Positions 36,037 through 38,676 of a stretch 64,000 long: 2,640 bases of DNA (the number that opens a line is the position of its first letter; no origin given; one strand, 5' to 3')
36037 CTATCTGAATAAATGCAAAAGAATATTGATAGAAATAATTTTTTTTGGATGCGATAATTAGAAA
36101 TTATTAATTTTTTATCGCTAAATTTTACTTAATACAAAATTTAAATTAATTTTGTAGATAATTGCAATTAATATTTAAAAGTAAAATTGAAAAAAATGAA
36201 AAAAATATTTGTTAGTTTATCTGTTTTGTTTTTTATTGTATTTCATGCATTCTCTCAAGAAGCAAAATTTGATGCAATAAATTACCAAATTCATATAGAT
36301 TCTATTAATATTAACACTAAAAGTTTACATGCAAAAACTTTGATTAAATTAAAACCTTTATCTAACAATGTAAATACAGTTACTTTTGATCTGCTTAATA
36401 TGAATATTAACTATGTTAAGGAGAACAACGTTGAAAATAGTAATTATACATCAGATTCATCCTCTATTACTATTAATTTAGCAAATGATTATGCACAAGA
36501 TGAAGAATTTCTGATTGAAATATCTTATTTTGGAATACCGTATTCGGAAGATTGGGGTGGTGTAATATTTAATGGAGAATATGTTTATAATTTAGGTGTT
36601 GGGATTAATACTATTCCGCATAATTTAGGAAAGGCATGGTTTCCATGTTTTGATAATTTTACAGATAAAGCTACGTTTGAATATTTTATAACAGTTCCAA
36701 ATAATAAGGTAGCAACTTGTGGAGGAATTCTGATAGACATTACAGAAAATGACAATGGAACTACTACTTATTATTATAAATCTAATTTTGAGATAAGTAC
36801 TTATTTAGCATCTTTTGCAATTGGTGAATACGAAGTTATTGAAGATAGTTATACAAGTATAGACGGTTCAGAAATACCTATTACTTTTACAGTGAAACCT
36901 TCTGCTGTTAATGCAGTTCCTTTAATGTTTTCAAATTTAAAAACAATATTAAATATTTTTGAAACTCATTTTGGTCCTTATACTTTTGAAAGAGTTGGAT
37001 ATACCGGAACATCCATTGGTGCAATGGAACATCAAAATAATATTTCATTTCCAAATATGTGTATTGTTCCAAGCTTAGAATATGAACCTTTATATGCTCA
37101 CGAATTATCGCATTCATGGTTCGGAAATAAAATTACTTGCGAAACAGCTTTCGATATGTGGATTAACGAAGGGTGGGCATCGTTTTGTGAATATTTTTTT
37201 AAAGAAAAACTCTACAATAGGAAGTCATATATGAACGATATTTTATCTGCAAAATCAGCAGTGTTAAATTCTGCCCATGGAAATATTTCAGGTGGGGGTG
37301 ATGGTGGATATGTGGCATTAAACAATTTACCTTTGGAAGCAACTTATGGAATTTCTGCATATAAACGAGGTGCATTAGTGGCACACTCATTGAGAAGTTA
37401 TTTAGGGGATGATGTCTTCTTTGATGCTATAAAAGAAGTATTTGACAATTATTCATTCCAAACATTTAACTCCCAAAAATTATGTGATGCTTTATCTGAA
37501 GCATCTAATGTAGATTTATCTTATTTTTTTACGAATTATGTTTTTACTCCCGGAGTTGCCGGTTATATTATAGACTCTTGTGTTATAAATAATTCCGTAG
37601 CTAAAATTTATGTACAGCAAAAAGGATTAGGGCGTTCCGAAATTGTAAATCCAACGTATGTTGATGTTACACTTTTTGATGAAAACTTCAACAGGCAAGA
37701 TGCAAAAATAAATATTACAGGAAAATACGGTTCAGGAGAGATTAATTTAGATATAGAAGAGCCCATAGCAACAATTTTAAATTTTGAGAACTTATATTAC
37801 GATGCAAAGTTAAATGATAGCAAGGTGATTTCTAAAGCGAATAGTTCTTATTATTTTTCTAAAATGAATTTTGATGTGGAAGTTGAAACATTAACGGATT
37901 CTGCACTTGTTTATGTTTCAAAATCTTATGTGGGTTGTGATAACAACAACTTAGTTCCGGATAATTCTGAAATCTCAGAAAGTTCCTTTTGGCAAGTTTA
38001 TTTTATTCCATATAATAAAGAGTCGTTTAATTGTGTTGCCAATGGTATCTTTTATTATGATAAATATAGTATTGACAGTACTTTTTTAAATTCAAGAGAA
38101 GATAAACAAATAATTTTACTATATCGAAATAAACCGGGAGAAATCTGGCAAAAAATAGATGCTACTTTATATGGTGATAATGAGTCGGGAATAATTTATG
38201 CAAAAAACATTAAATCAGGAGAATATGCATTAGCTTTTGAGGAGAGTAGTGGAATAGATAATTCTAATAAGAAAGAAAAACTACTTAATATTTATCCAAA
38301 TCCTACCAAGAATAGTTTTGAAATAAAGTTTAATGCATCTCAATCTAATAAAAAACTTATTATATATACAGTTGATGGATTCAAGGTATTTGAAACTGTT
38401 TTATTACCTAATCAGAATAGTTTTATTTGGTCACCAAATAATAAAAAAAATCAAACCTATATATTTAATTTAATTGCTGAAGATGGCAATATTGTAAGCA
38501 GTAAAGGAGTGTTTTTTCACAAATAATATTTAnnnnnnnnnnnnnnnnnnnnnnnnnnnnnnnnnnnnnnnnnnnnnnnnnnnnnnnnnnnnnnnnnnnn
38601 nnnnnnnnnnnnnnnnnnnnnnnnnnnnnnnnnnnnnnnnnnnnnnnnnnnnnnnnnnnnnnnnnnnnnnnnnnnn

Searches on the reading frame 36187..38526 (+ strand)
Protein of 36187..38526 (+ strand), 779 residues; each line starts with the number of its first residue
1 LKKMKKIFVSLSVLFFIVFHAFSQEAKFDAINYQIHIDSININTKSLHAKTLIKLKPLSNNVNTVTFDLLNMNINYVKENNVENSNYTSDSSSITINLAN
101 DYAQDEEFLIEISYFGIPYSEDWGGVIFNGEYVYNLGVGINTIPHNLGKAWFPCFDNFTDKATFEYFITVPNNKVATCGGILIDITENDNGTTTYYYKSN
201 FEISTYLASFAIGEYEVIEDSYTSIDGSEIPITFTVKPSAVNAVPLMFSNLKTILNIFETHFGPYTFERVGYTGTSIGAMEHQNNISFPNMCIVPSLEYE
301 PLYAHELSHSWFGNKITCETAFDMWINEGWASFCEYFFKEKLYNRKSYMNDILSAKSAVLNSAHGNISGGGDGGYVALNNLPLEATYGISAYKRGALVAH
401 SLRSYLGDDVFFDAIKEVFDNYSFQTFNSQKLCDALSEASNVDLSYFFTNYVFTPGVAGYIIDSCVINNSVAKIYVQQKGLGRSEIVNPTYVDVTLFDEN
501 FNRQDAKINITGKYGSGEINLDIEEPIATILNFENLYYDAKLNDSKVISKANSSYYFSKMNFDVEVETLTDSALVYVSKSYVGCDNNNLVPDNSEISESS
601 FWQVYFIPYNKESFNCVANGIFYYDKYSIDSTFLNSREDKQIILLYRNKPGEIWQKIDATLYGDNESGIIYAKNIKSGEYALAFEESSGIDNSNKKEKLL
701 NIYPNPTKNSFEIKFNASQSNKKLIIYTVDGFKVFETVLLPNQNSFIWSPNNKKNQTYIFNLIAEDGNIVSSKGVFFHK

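Call 17: search_protein_families(library=ncbifam, proteins=[window:36187-38526:+], max_evalue=0.01)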
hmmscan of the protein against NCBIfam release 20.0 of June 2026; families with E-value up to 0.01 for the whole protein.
window:36187-38526:+ (779 aa): 4 families
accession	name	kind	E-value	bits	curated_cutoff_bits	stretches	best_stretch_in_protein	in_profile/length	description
TIGR02412.1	pepN_strep_liv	equivalog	1.9e-25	89.4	591.2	1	151-536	132-522/832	aminopeptidase N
TIGR02411.1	leuko_A4_hydro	equivalog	6.4e-16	58.2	761.7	1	23-438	6-419/600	leukotriene-A(4) hydrolase/aminopeptidase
TIGR02414.1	pepN_proteo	equivalog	7e-12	44.3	718.2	1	180-451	153-434/868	aminopeptidase N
TIGR04183.1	Por_Secre_tail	domain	0.0082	16.1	23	1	702-771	1-67/72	T9SS type A sorting domain-containing protein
